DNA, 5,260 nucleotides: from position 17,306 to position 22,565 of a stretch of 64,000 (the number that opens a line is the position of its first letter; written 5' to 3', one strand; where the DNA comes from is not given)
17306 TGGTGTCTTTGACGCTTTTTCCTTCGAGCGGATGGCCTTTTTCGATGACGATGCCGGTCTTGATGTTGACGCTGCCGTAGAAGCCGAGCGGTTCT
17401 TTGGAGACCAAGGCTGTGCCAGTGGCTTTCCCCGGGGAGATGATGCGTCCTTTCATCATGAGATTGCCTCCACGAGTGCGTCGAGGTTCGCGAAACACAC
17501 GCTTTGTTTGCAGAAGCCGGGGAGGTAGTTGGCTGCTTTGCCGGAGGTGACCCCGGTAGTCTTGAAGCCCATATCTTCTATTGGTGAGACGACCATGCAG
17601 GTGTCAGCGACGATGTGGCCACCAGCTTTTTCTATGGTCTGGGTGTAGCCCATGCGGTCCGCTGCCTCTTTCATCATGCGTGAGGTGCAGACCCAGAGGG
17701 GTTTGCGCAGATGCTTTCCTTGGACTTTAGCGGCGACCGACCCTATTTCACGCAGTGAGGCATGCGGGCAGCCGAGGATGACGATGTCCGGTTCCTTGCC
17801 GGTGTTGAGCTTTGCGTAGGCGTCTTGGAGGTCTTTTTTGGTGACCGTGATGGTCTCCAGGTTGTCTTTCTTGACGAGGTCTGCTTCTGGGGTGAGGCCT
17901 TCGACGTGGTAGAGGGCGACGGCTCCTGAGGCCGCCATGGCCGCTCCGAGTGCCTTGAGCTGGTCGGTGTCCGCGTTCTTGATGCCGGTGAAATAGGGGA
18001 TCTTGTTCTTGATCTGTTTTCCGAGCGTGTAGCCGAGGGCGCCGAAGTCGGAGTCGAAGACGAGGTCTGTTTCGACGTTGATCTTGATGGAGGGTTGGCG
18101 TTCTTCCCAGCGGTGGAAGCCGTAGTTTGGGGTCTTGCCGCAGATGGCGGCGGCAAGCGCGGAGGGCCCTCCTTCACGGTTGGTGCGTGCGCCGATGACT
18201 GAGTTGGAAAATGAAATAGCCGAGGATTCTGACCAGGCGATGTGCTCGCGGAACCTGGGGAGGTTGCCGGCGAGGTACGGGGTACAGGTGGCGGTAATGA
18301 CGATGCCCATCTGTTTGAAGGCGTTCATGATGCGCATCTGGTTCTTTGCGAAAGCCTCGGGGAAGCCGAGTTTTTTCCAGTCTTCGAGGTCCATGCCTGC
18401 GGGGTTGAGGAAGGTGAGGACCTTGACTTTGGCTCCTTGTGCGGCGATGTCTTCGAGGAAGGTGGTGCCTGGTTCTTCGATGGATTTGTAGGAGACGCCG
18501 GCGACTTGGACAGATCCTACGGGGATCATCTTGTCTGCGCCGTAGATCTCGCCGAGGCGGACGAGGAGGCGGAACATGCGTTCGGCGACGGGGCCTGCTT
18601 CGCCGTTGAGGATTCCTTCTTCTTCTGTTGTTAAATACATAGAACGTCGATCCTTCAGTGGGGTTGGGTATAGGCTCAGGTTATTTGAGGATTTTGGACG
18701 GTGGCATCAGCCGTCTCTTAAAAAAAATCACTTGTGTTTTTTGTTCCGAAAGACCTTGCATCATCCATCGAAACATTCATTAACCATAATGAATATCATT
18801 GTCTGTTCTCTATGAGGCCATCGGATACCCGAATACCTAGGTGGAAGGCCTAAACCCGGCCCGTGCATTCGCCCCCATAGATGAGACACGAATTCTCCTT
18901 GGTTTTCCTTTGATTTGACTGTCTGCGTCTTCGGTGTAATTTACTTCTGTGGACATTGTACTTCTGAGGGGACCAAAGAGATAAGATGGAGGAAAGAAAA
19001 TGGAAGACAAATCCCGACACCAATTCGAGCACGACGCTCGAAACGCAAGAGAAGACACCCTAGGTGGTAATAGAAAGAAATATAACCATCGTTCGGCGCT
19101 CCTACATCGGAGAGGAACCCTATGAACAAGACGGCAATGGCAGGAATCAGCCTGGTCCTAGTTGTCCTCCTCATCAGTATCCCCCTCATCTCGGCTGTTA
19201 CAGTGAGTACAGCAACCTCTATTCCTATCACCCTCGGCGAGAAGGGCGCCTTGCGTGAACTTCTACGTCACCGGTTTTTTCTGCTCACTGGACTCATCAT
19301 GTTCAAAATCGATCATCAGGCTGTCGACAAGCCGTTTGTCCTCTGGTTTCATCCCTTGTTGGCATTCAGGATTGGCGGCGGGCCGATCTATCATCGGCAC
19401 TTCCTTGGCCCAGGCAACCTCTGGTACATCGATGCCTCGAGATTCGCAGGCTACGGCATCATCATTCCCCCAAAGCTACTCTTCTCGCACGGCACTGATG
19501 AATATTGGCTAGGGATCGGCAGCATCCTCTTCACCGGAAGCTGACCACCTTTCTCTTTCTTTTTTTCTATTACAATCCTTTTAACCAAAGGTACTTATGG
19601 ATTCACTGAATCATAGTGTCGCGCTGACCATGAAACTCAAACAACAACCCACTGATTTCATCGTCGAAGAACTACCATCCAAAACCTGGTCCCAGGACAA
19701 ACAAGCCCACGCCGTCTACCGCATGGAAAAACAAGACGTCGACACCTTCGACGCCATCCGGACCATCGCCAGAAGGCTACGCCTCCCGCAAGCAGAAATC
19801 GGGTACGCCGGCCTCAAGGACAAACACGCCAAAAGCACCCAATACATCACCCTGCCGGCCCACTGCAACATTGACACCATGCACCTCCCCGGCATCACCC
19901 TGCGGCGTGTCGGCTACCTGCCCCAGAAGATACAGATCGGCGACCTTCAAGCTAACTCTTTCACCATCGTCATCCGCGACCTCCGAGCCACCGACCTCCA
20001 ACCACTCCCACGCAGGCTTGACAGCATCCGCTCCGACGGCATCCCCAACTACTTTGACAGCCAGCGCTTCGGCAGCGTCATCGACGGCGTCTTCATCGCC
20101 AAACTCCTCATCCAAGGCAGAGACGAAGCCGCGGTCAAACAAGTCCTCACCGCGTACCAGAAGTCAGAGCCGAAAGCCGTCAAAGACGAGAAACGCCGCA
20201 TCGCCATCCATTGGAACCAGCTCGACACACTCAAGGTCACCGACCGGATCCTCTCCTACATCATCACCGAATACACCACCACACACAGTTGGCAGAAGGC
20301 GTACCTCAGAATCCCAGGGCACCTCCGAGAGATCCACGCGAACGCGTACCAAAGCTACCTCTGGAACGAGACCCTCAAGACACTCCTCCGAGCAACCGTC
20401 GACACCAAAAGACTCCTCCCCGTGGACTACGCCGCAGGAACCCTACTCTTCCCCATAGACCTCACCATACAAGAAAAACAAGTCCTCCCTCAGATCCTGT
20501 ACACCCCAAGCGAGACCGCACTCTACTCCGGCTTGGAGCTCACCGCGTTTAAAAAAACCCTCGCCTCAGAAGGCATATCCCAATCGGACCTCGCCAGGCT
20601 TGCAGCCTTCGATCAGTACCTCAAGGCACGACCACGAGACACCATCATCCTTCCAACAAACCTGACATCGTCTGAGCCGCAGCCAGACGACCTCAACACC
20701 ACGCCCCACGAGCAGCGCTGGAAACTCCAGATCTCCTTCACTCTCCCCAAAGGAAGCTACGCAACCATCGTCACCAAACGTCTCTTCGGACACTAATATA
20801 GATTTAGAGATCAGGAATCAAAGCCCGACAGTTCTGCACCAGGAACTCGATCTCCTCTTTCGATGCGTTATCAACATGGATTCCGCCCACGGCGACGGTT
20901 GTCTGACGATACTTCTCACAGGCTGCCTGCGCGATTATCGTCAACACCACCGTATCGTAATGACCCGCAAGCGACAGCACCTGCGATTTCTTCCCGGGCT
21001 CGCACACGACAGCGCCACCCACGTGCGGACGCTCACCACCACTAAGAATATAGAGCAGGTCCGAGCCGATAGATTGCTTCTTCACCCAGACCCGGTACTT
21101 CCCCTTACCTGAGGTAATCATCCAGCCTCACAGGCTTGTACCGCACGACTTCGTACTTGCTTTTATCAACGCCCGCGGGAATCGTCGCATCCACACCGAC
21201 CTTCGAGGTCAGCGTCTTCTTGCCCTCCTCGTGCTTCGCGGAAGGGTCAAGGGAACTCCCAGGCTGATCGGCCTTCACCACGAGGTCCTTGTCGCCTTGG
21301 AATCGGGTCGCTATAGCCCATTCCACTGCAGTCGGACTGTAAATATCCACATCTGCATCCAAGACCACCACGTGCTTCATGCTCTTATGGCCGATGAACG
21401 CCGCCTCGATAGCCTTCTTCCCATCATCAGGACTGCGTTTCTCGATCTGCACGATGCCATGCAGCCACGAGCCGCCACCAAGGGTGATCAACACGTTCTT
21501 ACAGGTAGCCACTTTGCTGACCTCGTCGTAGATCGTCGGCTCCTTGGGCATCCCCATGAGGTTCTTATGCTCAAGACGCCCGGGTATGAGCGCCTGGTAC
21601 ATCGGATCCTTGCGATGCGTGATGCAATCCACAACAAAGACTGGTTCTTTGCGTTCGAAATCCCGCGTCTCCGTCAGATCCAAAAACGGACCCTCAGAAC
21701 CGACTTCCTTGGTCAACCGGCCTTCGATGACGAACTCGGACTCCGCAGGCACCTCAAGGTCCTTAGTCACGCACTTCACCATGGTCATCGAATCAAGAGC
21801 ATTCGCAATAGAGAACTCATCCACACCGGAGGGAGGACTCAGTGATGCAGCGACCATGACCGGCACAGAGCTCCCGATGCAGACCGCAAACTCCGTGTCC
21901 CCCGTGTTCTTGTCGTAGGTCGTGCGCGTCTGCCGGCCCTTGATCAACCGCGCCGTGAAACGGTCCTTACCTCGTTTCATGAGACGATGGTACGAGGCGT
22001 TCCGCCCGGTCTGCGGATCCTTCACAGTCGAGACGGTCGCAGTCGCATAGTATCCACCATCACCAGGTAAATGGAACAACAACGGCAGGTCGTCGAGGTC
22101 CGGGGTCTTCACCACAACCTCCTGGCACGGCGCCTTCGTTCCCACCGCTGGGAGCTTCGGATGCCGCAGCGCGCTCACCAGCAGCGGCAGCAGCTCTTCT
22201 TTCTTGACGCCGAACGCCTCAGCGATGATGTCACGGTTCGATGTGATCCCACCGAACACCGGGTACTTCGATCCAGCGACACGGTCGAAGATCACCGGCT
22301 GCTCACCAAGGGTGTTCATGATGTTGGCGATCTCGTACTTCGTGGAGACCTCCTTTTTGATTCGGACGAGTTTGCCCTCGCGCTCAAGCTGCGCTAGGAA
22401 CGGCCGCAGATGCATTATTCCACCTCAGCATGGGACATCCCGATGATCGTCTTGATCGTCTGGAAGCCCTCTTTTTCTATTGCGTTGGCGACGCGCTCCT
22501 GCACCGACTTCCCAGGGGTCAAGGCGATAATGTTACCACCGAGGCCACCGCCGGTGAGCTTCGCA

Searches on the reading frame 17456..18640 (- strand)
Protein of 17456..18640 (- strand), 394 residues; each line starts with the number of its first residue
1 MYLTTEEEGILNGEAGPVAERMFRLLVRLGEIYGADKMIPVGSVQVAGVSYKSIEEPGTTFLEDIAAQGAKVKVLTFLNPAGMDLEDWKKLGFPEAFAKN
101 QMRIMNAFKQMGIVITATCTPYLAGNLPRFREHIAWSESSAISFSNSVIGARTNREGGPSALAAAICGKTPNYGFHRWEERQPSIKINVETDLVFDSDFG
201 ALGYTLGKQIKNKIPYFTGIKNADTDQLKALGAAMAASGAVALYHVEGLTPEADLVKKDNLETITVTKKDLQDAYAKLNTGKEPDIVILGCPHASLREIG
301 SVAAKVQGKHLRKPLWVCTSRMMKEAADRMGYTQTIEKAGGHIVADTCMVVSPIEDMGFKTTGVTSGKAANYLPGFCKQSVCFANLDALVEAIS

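Call 77: search_protein_families(library=pfam, proteins=[window:17456-18640:-], max_evalue=0.0001)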
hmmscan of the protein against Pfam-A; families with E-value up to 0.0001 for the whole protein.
window:17456-18640:- (394 aa): 1 family
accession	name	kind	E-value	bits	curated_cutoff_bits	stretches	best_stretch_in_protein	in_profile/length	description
PF04412.18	AcnX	-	6.6e-158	526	31.5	1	1-391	1-400/400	Aconitase X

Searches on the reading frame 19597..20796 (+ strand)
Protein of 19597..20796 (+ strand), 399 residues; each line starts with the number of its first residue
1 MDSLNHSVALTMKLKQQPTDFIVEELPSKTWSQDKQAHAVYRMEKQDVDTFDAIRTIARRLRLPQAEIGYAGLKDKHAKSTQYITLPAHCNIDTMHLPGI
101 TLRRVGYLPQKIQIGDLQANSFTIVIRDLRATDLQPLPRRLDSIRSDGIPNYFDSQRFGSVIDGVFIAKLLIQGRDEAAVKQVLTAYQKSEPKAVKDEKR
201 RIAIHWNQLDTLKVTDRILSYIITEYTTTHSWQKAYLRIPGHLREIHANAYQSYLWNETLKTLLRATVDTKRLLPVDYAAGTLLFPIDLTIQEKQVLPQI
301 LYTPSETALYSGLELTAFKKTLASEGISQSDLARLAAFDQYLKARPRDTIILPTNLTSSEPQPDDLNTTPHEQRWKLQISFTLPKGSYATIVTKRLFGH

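Call 77: search_protein_families(library=pfam, proteins=[window:19597-20796:+], max_evalue=0.0001)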
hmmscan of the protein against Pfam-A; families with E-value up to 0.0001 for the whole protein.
window:19597-20796:+ (399 aa): 1 family
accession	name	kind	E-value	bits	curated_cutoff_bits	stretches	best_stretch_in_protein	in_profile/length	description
PF01142.23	TruD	-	8.2e-66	223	27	1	11-395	15-411/412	tRNA pseudouridine synthase D (TruD)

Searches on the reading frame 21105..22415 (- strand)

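Call 77: search_protein_families(library=pfam, proteins=[window:21105-22415:-], max_evalue=0.0001)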
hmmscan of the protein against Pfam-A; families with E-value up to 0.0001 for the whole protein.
window:21105-22415:- (436 aa): 3 families
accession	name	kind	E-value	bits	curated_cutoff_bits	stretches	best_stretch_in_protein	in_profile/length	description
PF01977.22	UbiD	-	3e-51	174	23.3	1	93-280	6-205/206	3-octaprenyl-4-hydroxybenzoate carboxy-lyase Rift-related domain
PF20696.2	UbiD_C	-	2.9e-29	102.1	24.2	1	285-410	2-127/127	3-octaprenyl-4-hydroxybenzoate carboxy-lyase C-terminal domain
PF20695.2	UbiD_N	-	2.7e-16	59.9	24.3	1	7-82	1-77/78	3-octaprenyl-4-hydroxybenzoate carboxy-lyase N-terminal domain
